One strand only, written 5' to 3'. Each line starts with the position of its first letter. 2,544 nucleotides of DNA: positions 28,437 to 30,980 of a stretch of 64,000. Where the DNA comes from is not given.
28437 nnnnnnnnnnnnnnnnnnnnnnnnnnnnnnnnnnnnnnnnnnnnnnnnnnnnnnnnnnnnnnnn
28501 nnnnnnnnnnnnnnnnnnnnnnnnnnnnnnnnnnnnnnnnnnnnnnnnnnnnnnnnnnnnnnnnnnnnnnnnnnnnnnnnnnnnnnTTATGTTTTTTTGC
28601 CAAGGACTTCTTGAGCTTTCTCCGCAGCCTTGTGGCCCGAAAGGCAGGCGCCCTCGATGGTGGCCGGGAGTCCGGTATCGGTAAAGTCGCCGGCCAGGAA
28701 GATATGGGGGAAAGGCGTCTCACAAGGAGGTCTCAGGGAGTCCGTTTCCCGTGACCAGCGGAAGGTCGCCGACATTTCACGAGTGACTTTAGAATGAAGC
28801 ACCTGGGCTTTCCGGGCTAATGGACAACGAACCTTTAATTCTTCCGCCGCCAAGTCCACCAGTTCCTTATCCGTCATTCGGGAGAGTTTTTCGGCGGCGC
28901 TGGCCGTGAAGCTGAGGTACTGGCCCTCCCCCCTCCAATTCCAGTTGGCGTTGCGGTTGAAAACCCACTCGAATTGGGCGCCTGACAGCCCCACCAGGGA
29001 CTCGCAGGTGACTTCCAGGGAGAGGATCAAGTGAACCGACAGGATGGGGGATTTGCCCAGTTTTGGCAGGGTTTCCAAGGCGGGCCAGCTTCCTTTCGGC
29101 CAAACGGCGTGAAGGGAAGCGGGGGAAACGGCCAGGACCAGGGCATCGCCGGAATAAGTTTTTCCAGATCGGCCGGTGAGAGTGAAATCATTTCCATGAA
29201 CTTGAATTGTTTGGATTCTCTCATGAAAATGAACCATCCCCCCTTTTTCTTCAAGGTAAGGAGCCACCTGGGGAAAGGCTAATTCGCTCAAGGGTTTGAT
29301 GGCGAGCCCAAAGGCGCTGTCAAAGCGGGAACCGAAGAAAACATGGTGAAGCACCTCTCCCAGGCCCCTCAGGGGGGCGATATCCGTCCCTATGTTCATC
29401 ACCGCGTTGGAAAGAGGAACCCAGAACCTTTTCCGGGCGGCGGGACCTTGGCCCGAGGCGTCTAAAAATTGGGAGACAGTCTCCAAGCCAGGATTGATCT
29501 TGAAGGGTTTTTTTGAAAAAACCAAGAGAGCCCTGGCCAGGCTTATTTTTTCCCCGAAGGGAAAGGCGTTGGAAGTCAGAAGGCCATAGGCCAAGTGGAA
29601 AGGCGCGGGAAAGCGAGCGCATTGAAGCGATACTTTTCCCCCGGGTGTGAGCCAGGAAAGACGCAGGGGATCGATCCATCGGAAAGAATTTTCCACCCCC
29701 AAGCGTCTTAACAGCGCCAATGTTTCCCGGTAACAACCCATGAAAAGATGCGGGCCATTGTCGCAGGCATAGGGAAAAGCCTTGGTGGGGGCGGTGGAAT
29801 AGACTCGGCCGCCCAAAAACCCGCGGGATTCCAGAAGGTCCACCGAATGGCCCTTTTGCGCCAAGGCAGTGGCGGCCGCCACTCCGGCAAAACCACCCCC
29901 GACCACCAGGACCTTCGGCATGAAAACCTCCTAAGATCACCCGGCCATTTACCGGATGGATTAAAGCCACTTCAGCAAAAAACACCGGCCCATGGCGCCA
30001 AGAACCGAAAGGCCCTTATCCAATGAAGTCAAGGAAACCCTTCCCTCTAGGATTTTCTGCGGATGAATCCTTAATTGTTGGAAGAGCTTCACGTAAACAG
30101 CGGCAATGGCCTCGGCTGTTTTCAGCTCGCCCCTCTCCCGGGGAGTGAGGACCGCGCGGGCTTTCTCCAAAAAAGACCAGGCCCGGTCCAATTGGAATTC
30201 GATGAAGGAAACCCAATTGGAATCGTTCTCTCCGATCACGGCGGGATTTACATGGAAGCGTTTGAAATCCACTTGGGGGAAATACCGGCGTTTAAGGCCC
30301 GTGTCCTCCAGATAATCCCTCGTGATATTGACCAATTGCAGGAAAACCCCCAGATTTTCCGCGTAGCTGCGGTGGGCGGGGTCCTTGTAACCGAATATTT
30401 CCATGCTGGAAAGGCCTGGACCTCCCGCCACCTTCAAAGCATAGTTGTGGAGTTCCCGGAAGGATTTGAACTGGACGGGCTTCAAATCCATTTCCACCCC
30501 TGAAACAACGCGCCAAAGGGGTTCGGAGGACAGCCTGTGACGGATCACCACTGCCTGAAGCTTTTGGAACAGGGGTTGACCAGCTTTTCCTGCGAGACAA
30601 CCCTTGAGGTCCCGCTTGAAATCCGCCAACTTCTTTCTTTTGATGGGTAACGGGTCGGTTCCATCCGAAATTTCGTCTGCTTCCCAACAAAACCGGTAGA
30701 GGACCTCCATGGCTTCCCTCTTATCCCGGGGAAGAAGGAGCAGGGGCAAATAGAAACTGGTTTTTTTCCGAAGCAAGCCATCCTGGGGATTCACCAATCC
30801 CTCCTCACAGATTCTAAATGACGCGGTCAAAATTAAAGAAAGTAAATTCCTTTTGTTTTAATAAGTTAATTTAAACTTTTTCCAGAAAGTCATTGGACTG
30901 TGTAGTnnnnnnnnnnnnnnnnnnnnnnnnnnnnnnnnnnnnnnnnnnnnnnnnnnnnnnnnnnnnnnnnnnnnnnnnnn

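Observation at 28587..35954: hpnC, hpnD and hpnE squalene genes split by inserted GT-C genes, with a 161-bp duplicated hpnD 5' fragment at the insertion site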

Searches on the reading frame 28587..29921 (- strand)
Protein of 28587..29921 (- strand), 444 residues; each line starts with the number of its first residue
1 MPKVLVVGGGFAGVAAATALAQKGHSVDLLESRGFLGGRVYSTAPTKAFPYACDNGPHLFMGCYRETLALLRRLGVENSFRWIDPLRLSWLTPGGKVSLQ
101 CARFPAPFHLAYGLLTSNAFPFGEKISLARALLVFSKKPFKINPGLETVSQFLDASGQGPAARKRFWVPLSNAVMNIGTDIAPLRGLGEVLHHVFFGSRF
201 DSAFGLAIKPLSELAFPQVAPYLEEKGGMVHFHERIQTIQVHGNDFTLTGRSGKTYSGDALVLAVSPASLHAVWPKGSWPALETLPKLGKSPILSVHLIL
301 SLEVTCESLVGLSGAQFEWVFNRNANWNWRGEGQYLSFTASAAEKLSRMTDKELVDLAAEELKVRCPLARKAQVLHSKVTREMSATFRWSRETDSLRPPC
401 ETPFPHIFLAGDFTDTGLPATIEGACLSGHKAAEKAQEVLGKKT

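Call 5: search_protein_families(library=pfam, proteins=[window:28587-29921:-])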
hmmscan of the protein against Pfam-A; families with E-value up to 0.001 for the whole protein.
window:28587-29921:- (444 aa): 10 families
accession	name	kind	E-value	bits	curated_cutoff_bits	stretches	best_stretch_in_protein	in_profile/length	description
PF01593.30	Amino_oxidase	-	1.2e-38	134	19.8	1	11-434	1-440/443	Flavin containing amine oxidoreductase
PF13450.12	NAD_binding_8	-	9.3e-15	55.1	21.9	1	6-74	1-68/68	NAD(P)-binding Rossmann-like domain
PF01266.30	DAO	-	5.1e-10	39.9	27.9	1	3-74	1-74/353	FAD dependent oxidoreductase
PF12831.13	FAD_oxidored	-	6.1e-10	39.4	27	1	4-69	2-66/416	FAD dependent oxidoreductase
PF07992.20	Pyr_redox_2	-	1.6e-09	38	26.1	1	3-40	2-40/291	Pyridine nucleotide-disulphide oxidoreductase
PF13454.12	NAD_binding_9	-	1.5e-06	28.7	21.8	0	6-45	2-45/155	FAD-NAD(P)-binding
PF03486.20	HI0933_like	-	1.2e-05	25.3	50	0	3-39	2-38/244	HI0933-like protein Rossmann domain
PF01134.28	GIDA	-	3.6e-05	23.4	22.1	1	3-31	1-29/391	Glucose inhibited division protein A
PF00890.30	FAD_binding_2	-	6.4e-05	22.7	20.4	1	4-38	2-36/414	FAD binding domain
PF00070.33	Pyr_redox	-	0.00012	23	22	0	3-34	1-32/82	Pyridine nucleotide-disulphide oxidoreductase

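Call 6: search_protein_families(library=ncbifam, proteins=[window:28587-29921:-], max_evalue=0.01)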
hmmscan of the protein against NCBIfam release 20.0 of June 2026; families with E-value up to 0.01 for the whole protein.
window:28587-29921:- (444 aa): 68 families (the best 25 are shown)
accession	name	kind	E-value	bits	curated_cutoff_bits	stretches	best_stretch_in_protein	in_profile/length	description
TIGR03467.1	HpnE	equivalog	5.5e-107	358.8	283.05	1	4-436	1-428/430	hydroxysqualene dehydroxylase HpnE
TIGR02731.1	phytoene_desat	equivalog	6e-27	94.5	569.4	1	3-435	1-451/453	15-cis-phytoene desaturase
TIGR02732.1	zeta_caro_desat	equivalog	7.6e-26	91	622.15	2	3-244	1-250/474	9,9'-di-cis-zeta-carotene desaturase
NF005560.0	PRK07233.1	equivalog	1e-16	60.9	252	2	3-84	2-80/435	hypothetical protein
TIGR00562.1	proto_IX_ox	equivalog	1.2e-10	40.6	97.85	1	3-97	4-98/470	protoporphyrinogen oxidase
TIGR02734.1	crtI_fam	subfamily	1e-09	37.6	238.1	1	4-60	1-54/504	phytoene desaturase family protein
NF008841.0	PRK11883.1-1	equivalog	1e-08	34.5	517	1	3-80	5-82/453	protoporphyrinogen oxidase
NF008845.0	PRK11883.1-5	equivalog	2e-08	33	560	1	3-79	6-85/468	protoporphyrinogen oxidase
NF045637.1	carotdesatCrtDProt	equivalog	6.9e-08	31.5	580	1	4-59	1-53/485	1-hydroxycarotenoid 3,4-desaturase CrtD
TIGR03197.1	MnmC_Cterm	equivalog_domain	2.8e-07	30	174.2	1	3-33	1-31/400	FAD-dependent 5-carboxymethylaminomethyl-2-thiouridine(34) oxidoreductase MnmC1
NF058655.1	CrtID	equivalog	3e-07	29.7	640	1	4-60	1-54/478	bifunctional phytoene desaturase/3,4-desaturase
NF009410.0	PRK12771.1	subfamily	5.2e-07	28.6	516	1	3-40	140-177/566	NAD(P)-binding protein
TIGR03997.1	mycofact_OYE_2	equivalog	6.5e-07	28.1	793.15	1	3-44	381-422/645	mycofactocin system FadH/OYE family oxidoreductase 2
NF045599.1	bili_reduct_long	exception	2.1e-06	26.3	750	1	3-41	383-421/641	bilirubin reductase, long form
TIGR00275.1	TIGR00275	subfamily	2.8e-06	26.4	183.8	1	4-38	1-35/401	aminoacetone oxidase family FAD-binding enzyme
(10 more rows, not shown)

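Call 15: find_encoding_contigs(protein=window:28587-29921:-, flank=10000, max_places=8)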
Protein window:28587-29921:- (444 aa): 1 contig read that carries it; 1 place shown.
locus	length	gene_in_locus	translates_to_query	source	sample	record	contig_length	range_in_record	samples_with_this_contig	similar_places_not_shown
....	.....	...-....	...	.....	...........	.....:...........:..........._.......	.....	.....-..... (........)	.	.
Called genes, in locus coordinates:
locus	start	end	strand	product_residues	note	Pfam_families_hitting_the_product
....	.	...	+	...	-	?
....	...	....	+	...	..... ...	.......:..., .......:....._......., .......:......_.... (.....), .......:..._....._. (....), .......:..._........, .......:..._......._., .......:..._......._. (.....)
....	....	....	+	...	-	-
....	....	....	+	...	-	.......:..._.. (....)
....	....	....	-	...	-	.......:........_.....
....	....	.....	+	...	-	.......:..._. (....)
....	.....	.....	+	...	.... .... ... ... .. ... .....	-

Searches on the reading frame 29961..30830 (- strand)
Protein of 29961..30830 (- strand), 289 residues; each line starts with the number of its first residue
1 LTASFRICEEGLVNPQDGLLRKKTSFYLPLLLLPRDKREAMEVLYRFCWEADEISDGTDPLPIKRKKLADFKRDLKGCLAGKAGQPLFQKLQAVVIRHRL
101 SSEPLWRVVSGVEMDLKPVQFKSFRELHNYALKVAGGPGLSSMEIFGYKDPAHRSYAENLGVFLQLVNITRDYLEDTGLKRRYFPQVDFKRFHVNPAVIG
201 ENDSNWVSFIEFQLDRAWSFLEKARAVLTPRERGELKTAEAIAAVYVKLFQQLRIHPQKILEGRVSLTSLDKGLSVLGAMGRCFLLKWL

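Call 5: search_protein_families(library=pfam, proteins=[window:29961-30830:-])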
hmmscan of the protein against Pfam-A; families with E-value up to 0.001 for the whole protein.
window:29961-30830:- (289 aa): 1 family
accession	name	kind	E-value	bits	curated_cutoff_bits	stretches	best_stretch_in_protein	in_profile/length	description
PF00494.24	SQS_PSY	-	2.8e-49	168.6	26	1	22-269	4-261/263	Squalene/phytoene synthase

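Call 6: search_protein_families(library=ncbifam, proteins=[window:29961-30830:-], max_evalue=0.01)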
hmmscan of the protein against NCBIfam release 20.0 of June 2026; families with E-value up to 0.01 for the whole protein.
window:29961-30830:- (289 aa): 6 families
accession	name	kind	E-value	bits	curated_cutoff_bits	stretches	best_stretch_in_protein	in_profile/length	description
TIGR03465.1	HpnD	equivalog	2.8e-53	180.7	278.6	1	23-274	6-259/267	presqualene diphosphate synthase HpnD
TIGR03464.1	HpnC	equivalog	1.1e-28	100.5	250.45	1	28-279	11-265/267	squalene synthase HpnC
NF045686.1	PhytoSynCyanob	equivalog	1e-27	97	550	1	24-228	33-252/310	15-cis-phytoene synthase CrtB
NF042419.1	Phyto_syn_CrtB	equivalog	9.4e-16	58.2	480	1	34-199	26-200/306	15-cis-phytoene synthase CrtB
NF045921.1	PhytnSynCrtBRhod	equivalog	4.2e-12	46.2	500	1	24-196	19-189/307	15-cis-phytoene synthase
TIGR01559.1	squal_synth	equivalog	1.5e-06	27.6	286.75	1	126-191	134-205/337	squalene synthase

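Call 9: find_encoding_contigs(protein=window:29961-30794:-, flank=10000, max_places=6)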
Protein window:29961-30794:- (277 aa): no gene with exactly this product is on record in the collection.

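Call 10: find_related_loci(query=window:29964-30794:-, collection=genome_contigs, flank=10000)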
Query window:29964-30794:- (277 aa) in genome_contigs; peptide patterns used: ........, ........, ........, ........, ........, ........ (x = any residue, [..] = any of these).
192 stretches matched a pattern; 11 encode a relative of the query (tblastn E <= 1e-3); 11 distinct loci.
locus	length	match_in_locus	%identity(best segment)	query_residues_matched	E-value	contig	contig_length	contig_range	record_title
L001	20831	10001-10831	79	1-277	6e-150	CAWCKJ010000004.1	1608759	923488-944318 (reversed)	MAG: candidate division FCPU426 bacterium isolate MFD01231.bin.1.41 genome assembly, contig: contig_18727, whole genome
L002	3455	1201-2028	64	1-276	5e-121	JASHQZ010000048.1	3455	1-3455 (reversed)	MAG: candidate division FCPU426 bacterium isolate JOPF088 JOPF_NEAR_contig_177514, whole genome shotgun sequence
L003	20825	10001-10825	64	1-275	3e-116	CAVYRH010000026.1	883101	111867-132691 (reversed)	MAG: uncultured proteobacterium isolate MFD05512.bin.1.167 genome assembly, contig: contig_7921, whole genome shotgun se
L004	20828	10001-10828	62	1-276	5e-112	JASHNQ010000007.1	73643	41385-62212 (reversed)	MAG: candidate division FCPU426 bacterium isolate JOPF001 JOPF_AWAY_contig_71002, whole genome shotgun sequence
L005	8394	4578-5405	63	1-276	6e-111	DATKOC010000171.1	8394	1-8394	MAG TPA_asm: bacterium isolate SMAG_U14754 k141_2956801, whole genome shotgun sequence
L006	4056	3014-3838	63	1-275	6e-111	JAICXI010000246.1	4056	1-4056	MAG: bacterium isolate LS_FP_2_bin.106 k141_4460_length_4056_cov_8.0000, whole genome shotgun sequence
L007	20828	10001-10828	56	1-276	1e-101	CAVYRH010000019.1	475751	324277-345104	MAG: uncultured proteobacterium isolate MFD05512.bin.1.167 genome assembly, contig: contig_41529, whole genome shotgun s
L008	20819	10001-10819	45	1-272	1e-63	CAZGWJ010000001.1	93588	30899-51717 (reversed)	MAG TPA_asm: uncultured bacterium isolate binchicken_co273_249 genome assembly, contig: NODE_232_length_93588_cov_6.4205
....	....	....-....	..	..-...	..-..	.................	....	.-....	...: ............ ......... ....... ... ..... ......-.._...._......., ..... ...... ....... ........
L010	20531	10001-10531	30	8-179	7e-15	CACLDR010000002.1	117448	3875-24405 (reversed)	MAG: uncultured Marinoscillum sp. isolate AG-461-K05 genome assembly, contig: AG-461-K05_NODE_2, whole genome shotgun se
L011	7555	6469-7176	28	12-255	4e-13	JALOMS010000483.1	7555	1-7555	MAG: Thermoflexibacter sp. isolate Prado057 scaffold_61699, whole genome shotgun sequence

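Call 36: find_related_loci(query=window:29964-30794:-, collection=metagenome_contigs, flank=7000)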
Query window:29964-30794:- (277 aa) in metagenome_contigs; peptide patterns used: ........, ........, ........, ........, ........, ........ (x = any residue, [..] = any of these).
244 stretches matched a pattern; 7 encode a relative of the query (tblastn E <= 1e-3); 7 distinct loci.
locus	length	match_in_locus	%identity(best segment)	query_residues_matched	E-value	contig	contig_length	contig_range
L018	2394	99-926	62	1-276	6e-119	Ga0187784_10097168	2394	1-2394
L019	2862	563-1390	63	1-276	1e-114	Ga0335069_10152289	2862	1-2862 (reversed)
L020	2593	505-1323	45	1-272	4e-65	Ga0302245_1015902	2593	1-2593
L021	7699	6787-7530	29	12-267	4e-20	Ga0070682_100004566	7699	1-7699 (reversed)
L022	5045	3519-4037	31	12-180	1e-13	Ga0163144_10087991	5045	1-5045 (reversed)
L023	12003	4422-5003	29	12-207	8e-13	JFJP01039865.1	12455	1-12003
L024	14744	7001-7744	28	12-267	2e-14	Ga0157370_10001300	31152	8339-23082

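Call 61: search_protein_families(library=pfam, proteins=[L005:3440-4486:+, L004:10915-12102:-], max_evalue=0.001)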
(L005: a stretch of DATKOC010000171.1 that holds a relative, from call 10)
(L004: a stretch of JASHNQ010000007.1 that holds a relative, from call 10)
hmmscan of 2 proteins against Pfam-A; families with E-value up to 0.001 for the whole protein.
L005:3440-4486:+ (349 aa): 1 family
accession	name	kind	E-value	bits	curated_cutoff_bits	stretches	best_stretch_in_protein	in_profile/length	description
PF01757.29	Acyl_transf_3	-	1.5e-16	60.8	31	1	11-323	37-323/326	Acyltransferase domain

L004:10915-12102:- (396 aa): 1 family
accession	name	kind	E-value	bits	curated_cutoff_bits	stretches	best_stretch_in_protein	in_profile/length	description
PF01757.29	Acyl_transf_3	-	3.4e-20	72.8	31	1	27-373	4-325/326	Acyltransferase domain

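Call 70: find_homologous_proteins(query=window:29964-30794:-, max_evalue=1e-60)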
Query window:29964-30794:- (277 aa): 153 proteins with E <= 1e-60 among 1530 candidates; the best 120 are listed.
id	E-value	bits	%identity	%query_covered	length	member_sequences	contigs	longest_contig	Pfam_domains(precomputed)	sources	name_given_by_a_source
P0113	3.5e-164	563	100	90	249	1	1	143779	PF00494.25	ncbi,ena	-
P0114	1.8e-144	498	79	100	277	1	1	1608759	PF00494.25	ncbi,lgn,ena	-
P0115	8.1e-119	414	65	100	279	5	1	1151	PF00494.25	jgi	jgi:15-cis-phytoene synthase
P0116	7.7e-118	411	66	100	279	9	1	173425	PF00494.25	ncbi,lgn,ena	-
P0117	1.2e-116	407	66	100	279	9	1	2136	PF00494.25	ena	-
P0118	2.3e-116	406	68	99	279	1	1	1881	PF00494.25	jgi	-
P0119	9.6e-116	404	64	99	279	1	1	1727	PF00494.25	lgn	-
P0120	4.0e-115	402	66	100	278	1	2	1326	PF00494.25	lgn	-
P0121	1.0e-113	397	66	99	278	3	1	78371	PF00494.25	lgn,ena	-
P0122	1.8e-113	397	64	100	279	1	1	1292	PF00494.25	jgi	jgi:phytoene synthase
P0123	1.9e-113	397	65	100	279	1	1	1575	PF00494.25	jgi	jgi:phytoene synthase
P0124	2.0e-113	396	62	100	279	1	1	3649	PF00494.25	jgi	jgi:phytoene synthase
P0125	2.0e-113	396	63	100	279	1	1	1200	PF00494.25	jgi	jgi:phytoene synthase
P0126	2.6e-113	396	64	100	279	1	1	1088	PF00494.25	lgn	-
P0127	7.6e-113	395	64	100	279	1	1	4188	PF00494.25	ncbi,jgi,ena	jgi:phytoene synthase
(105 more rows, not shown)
